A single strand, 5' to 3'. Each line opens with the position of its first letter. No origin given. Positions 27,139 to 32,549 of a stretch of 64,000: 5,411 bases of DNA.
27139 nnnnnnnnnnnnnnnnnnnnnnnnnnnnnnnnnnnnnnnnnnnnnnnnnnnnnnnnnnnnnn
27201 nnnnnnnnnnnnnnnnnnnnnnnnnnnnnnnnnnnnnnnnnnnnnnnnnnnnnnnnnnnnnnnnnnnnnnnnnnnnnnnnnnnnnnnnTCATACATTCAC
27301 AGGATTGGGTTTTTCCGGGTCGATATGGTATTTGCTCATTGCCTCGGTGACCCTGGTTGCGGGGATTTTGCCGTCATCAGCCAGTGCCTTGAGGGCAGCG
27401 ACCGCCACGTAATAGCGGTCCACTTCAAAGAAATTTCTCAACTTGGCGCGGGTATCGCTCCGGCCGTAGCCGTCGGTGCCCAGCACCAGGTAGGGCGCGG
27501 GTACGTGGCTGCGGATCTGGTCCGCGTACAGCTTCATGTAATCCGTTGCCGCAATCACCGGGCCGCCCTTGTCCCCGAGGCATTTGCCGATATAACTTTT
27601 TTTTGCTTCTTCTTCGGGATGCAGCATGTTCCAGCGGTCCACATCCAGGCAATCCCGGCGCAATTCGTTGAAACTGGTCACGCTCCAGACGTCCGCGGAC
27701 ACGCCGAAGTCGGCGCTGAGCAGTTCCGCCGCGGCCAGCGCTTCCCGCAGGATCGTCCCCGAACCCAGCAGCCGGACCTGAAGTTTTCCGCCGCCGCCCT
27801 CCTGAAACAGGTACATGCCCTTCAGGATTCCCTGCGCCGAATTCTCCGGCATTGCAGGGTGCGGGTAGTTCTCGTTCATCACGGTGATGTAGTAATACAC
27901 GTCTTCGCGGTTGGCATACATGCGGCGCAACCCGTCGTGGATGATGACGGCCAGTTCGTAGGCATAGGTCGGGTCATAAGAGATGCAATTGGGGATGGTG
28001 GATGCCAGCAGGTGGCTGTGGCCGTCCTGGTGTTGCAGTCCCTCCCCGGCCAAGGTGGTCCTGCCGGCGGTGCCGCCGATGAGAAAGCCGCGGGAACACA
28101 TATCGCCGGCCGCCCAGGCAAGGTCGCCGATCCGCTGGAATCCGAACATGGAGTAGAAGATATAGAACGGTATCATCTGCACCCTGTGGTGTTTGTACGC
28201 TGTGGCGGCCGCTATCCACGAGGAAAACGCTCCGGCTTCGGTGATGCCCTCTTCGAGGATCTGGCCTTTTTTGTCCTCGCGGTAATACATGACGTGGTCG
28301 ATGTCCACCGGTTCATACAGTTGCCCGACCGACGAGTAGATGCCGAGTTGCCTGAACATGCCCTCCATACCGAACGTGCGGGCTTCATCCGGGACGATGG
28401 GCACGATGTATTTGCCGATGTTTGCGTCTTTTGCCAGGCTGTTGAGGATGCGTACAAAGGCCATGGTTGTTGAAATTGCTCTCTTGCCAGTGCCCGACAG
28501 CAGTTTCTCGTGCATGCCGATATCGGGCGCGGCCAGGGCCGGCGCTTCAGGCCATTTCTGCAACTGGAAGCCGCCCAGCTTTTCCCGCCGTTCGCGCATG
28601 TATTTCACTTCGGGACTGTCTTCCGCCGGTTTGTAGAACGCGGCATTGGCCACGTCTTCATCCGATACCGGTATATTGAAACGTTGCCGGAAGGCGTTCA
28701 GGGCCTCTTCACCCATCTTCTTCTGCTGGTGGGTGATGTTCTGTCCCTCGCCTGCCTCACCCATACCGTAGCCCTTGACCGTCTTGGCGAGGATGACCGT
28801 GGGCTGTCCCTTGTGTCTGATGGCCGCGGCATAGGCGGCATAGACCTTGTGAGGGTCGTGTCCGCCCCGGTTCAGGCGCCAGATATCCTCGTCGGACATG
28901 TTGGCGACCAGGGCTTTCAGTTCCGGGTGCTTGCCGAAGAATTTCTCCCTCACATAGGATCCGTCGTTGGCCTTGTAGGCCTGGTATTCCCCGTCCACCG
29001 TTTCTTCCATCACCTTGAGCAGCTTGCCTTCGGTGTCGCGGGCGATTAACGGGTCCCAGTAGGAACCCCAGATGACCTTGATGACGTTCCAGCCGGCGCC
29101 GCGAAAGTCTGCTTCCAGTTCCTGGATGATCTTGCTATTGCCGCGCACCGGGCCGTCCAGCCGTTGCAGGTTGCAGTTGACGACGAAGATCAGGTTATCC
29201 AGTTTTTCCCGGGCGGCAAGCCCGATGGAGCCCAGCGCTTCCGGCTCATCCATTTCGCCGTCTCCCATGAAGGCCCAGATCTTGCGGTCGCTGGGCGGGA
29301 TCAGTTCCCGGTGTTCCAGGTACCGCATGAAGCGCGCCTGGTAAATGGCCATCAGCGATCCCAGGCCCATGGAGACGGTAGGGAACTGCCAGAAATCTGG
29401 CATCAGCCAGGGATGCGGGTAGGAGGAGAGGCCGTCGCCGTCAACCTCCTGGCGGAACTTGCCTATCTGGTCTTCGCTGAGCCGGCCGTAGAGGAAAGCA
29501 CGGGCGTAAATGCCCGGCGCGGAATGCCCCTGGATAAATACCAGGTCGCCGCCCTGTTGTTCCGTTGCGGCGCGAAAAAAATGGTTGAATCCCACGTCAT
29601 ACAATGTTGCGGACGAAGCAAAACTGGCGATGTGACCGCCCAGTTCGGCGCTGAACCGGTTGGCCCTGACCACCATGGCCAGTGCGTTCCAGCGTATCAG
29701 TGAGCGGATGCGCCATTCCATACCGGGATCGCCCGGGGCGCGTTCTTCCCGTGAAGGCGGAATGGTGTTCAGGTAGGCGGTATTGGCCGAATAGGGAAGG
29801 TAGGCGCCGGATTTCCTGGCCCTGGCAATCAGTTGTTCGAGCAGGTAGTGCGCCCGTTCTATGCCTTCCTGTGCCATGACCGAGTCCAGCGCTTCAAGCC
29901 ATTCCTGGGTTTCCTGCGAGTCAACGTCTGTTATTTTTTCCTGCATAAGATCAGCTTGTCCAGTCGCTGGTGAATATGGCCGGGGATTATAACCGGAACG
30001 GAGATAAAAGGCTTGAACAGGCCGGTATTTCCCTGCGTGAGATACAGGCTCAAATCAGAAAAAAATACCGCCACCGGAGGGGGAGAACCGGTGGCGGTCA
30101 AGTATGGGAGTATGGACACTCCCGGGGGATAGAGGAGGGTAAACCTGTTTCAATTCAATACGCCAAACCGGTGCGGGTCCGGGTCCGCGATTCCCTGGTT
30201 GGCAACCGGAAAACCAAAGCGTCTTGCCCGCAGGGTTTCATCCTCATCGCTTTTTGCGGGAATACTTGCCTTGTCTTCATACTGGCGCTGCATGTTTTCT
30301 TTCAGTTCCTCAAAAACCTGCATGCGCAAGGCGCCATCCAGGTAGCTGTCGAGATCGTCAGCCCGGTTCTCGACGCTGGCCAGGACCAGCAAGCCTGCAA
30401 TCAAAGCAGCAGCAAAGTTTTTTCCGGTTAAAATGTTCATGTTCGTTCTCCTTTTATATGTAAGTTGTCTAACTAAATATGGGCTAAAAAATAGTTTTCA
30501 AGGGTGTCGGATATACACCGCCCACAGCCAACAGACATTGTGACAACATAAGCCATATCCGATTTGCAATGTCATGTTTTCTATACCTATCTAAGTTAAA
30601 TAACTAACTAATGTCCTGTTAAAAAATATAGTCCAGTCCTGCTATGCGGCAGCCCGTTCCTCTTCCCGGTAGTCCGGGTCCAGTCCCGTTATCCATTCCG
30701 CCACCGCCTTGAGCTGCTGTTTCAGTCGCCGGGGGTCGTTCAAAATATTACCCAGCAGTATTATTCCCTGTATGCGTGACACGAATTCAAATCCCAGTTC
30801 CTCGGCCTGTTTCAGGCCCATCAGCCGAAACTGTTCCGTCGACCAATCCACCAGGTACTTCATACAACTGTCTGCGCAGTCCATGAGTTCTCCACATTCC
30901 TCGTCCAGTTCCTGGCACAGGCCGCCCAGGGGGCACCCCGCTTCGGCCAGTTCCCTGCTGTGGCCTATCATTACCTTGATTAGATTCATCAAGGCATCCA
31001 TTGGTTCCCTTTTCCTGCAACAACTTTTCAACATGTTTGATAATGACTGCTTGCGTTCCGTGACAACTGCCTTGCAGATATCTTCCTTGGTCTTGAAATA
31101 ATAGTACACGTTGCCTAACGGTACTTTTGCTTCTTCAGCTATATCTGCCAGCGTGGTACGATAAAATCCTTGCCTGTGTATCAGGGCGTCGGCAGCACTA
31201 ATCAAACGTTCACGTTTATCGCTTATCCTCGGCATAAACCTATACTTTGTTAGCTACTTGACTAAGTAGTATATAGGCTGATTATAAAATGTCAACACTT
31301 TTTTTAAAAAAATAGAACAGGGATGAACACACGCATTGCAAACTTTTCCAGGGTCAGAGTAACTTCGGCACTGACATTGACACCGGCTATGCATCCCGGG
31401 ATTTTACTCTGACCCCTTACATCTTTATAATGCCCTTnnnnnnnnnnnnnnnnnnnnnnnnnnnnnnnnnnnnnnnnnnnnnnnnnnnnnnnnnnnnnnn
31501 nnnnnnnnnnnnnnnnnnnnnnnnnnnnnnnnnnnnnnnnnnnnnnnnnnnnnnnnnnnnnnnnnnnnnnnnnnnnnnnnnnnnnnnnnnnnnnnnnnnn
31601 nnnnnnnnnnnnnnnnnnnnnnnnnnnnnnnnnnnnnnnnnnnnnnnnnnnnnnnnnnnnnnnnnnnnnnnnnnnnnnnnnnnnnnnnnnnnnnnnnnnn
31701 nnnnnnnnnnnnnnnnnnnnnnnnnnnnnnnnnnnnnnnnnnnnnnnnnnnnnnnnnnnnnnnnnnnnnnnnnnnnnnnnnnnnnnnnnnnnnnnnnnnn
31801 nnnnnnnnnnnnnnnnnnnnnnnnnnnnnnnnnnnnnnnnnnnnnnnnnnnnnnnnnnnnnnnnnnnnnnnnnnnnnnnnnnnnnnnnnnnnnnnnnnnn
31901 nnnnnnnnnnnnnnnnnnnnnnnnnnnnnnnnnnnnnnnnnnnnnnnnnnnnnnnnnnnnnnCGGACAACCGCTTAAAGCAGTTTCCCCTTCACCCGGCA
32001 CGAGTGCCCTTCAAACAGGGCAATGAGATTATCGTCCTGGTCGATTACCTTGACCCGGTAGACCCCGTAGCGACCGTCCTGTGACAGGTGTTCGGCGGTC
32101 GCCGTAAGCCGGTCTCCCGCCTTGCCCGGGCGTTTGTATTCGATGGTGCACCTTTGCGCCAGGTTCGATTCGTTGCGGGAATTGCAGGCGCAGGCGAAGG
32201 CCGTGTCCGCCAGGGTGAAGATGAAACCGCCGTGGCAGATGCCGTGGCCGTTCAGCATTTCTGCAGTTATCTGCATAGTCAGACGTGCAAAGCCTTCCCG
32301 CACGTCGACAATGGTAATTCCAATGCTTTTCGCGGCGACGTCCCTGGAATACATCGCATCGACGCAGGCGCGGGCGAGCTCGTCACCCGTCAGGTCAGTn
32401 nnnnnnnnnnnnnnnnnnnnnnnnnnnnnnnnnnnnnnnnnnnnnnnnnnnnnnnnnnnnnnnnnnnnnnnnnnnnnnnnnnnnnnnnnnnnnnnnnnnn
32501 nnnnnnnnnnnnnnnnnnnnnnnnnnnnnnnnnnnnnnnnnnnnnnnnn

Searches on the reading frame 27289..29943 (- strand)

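Call 18: search_protein_families(library=pfam, proteins=[window:27289-29943:-], max_evalue=0.00001)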
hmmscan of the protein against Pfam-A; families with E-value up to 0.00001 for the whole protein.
window:27289-29943:- (884 aa): 3 families
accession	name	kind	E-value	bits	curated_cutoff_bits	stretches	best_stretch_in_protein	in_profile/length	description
PF17831.6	PDH_E1_M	-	6.8e-116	385.9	23.2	1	484-696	17-229/229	Pyruvate dehydrogenase E1 component middle domain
PF22613.1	Transketolase_C_1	-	1.3e-22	80.6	27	1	709-842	1-113/113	Transketolase-like TK C-terminal domain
PF00456.26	Transketolase_N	-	3.5e-14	53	22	1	135-291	59-214/334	Transketolase, thiamine diphosphate binding domain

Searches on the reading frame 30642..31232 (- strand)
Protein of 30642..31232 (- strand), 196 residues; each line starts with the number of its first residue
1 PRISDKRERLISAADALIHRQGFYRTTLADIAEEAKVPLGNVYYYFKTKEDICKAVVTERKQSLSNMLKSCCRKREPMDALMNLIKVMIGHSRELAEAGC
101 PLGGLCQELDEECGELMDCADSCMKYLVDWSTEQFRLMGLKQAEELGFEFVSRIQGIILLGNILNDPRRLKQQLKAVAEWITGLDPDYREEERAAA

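Call 19: search_protein_families(library=pfam, proteins=[window:30642-31232:-], max_evalue=0.001)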
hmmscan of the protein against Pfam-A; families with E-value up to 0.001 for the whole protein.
window:30642-31232:- (196 aa): 2 families
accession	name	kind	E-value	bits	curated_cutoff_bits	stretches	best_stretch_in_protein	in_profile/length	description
PF00440.29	TetR_N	-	2.7e-13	49.9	24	1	10-56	1-47/47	Bacterial regulatory proteins, tetR family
PF16925.10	TetR_C_13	-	0.00085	20.1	27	0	78-175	2-107/109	Tetracyclin repressor-like, C-terminal domain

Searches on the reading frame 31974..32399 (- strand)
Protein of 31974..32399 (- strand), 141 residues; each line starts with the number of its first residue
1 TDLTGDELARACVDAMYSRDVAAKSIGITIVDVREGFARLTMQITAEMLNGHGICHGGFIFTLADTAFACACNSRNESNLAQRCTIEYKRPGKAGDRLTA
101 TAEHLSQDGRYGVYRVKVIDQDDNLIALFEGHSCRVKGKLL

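Call 19: search_protein_families(library=pfam, proteins=[window:31974-32399:-], max_evalue=0.001)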
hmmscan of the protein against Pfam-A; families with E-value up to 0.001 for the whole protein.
window:31974-32399:- (141 aa): 3 families
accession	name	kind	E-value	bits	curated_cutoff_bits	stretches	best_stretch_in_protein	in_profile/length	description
PF03061.28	4HBT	-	3.7e-15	56.4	20.6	1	52-126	1-78/79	Thioesterase superfamily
PF14539.12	DUF4442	-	6.2e-06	26.9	25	1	24-123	17-118/132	Domain of unknown function (DUF4442)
PF13622.12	4HBT_3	-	0.00044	20.9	24.3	0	52-125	9-74/83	Acyl-CoA thioesterase N-terminal domain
